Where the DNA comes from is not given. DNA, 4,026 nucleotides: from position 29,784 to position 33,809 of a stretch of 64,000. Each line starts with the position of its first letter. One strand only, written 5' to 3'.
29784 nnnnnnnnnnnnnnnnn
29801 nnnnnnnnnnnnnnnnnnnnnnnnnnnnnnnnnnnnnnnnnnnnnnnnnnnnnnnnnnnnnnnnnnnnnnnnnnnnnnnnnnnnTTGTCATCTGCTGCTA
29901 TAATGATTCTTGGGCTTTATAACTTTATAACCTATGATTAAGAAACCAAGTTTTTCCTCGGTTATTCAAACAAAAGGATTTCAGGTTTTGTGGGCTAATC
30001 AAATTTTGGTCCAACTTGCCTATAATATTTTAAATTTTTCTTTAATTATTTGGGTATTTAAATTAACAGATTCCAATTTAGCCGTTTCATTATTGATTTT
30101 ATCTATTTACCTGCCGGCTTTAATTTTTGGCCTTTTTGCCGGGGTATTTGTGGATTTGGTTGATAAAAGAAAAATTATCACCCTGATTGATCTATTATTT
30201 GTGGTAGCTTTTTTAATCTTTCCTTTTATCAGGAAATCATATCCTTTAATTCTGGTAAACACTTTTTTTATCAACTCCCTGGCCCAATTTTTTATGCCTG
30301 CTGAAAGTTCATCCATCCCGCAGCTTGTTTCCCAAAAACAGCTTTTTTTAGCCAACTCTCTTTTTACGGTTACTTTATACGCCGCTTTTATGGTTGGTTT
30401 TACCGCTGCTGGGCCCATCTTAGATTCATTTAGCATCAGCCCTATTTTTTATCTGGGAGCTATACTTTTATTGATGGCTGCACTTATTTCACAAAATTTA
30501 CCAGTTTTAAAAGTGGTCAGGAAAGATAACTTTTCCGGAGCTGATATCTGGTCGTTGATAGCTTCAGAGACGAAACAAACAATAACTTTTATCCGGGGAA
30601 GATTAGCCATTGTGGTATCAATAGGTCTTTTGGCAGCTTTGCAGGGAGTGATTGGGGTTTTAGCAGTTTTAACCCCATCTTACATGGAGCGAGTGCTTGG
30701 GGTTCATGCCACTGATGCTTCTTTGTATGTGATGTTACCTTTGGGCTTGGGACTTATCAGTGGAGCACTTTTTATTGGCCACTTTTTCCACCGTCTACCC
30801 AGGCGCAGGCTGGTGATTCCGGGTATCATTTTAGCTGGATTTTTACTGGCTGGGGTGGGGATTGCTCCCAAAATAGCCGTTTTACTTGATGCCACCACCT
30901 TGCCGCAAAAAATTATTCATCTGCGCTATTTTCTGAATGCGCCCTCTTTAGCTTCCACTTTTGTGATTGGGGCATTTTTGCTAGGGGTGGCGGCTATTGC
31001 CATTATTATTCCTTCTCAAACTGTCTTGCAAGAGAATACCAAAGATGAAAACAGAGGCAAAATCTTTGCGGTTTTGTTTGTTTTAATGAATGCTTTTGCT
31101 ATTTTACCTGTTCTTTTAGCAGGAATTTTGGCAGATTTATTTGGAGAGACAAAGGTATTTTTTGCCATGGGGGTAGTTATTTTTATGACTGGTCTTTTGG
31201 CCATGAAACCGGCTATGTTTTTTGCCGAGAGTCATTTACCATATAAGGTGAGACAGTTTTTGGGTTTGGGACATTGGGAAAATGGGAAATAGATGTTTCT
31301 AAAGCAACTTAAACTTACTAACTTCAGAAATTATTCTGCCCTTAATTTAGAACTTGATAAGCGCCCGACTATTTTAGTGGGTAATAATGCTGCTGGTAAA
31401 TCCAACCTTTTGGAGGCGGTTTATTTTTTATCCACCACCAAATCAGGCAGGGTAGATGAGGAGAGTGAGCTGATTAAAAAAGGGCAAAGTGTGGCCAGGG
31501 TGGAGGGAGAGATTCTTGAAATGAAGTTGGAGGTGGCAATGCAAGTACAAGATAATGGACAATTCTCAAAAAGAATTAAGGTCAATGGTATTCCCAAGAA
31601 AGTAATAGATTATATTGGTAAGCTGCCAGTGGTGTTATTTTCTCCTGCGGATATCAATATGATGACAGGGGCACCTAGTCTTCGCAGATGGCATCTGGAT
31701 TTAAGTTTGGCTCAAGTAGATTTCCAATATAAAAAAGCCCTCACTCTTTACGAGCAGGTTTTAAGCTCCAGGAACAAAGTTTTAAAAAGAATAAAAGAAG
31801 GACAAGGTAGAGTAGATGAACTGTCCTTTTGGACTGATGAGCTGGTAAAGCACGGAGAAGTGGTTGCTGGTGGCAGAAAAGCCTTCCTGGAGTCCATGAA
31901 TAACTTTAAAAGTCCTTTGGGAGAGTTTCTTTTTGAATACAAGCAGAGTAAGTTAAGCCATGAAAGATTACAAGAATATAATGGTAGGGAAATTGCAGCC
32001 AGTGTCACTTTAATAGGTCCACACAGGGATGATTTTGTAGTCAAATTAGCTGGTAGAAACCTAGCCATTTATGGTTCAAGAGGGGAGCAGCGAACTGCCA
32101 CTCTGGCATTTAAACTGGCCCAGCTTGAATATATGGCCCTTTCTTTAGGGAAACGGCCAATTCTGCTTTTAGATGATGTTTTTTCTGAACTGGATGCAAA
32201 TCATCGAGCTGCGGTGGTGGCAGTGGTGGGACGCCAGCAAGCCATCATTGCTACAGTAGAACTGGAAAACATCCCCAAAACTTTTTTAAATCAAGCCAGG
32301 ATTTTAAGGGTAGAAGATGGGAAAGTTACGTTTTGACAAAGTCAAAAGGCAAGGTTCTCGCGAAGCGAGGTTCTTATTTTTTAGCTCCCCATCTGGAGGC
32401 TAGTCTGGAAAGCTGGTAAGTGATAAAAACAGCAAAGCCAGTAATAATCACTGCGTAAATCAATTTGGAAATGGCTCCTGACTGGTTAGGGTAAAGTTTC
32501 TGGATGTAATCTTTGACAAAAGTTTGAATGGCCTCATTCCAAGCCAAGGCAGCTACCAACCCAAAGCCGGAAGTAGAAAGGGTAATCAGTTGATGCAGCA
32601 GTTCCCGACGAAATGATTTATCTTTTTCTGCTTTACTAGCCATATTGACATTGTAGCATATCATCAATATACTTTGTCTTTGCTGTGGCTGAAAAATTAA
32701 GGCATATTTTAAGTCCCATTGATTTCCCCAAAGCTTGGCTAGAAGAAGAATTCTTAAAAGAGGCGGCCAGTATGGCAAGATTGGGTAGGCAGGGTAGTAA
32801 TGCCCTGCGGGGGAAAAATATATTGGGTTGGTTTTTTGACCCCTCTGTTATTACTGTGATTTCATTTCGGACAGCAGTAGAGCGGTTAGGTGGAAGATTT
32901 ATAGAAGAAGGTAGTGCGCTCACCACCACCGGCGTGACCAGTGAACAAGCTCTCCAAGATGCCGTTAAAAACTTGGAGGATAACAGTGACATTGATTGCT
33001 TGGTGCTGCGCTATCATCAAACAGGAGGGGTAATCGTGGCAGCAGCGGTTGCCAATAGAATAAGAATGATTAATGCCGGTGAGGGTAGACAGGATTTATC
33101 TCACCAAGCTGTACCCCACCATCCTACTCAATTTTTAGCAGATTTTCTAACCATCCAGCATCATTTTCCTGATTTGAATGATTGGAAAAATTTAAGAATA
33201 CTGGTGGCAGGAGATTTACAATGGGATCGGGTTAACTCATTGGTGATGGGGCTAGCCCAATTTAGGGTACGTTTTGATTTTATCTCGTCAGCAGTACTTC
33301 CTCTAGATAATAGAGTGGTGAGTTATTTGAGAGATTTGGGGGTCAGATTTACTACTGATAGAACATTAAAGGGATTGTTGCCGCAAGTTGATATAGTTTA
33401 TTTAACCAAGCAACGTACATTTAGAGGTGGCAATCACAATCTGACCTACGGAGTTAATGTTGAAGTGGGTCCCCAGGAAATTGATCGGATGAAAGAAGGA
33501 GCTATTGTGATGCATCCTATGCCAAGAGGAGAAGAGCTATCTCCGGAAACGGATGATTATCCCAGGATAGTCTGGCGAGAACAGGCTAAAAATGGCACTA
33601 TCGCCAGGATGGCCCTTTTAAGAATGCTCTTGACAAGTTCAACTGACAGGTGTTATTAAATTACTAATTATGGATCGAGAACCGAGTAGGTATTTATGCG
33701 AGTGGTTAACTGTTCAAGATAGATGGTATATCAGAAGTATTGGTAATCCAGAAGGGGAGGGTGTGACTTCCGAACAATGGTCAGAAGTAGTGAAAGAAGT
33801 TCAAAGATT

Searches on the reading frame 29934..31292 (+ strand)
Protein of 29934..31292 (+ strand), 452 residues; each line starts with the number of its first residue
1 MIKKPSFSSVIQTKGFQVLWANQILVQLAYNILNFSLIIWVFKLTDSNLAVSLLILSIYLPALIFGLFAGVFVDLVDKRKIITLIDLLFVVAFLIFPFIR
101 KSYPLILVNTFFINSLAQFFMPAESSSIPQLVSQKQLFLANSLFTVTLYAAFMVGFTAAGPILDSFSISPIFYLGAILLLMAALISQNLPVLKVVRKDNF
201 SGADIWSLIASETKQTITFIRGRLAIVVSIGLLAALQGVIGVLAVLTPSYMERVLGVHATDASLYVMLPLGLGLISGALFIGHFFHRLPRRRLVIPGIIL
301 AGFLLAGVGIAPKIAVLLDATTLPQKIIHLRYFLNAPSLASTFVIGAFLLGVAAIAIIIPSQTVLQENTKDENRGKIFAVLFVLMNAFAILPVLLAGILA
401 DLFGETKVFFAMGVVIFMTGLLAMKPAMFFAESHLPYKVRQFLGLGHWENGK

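Call 76: search_protein_families(library=pfam, proteins=[window:29934-31292:+], max_evalue=0.001)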
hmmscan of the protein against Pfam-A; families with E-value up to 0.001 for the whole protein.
window:29934-31292:+ (452 aa): 2 families
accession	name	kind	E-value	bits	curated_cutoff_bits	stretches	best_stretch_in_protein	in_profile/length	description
PF07690.21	MFS_1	-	4.2e-28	98.7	33.4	2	19-314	1-291/347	Major Facilitator Superfamily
PF05977.19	MFS_3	-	6.1e-08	32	27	1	12-318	8-311/524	Transmembrane secretion effector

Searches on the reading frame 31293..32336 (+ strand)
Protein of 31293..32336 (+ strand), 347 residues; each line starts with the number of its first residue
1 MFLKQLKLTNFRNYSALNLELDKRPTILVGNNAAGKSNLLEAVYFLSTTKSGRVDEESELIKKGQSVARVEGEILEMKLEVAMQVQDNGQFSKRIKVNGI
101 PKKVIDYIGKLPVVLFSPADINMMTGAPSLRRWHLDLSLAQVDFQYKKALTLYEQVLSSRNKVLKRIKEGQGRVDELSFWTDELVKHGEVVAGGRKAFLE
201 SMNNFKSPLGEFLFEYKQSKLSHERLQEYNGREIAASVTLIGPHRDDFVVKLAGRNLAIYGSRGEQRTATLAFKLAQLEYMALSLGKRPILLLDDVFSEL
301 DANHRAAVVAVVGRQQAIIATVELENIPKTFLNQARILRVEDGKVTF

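Call 76: search_protein_families(library=pfam, proteins=[window:31293-32336:+], max_evalue=0.001)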
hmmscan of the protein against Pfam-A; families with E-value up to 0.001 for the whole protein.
window:31293-32336:+ (347 aa): 7 families
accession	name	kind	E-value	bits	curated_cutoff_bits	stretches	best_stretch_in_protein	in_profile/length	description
PF02463.25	SMC_N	-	5e-20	72.3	40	1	2-325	1-200/220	RecF/RecN/SMC N terminal domain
PF13175.12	AAA_15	-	4e-12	46.9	32.1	1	1-62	1-66/374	AAA ATPase domain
PF13476.12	AAA_23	-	1.3e-08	36.1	27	1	5-65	1-62/201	AAA domain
PF13304.12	AAA_21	-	2.9e-06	28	27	1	26-49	2-25/304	AAA domain, putative AbiEii toxin, Type IV TA system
PF13555.12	AAA_29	-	4.3e-05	23.6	27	1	3-46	1-45/61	P-loop containing region of AAA domain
PF11398.14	DUF2813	-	4.7e-05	23.4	21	1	1-46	1-45/372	Protein of unknown function (DUF2813)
PF00005.33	ABC_tran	-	0.00017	22.6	25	1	26-95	14-76/137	ABC transporter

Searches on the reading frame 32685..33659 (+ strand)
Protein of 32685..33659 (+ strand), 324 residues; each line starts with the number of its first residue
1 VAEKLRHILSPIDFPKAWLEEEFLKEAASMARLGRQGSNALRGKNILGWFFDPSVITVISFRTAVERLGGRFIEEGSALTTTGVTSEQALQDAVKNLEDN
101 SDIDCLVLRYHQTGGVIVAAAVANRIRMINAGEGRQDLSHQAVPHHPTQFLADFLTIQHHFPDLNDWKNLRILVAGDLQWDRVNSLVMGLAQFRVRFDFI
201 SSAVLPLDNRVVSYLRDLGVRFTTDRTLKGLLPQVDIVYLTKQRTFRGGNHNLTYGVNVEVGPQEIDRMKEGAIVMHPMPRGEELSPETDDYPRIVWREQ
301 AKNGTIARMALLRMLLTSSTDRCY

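Call 76: search_protein_families(library=pfam, proteins=[window:32685-33659:+], max_evalue=0.001)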
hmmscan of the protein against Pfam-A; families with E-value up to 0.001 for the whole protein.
window:32685-33659:+ (324 aa): 2 families
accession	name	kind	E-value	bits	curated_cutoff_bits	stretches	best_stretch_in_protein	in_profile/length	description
PF02729.26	OTCace_N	-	1.6e-18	67.6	29.9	1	6-158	1-147/148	Aspartate/ornithine carbamoyltransferase, carbamoyl-P binding domain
PF00185.30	OTCace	-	1.9e-15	57.7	29.4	1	169-314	2-156/157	Aspartate/ornithine carbamoyltransferase, Asp/Orn binding domain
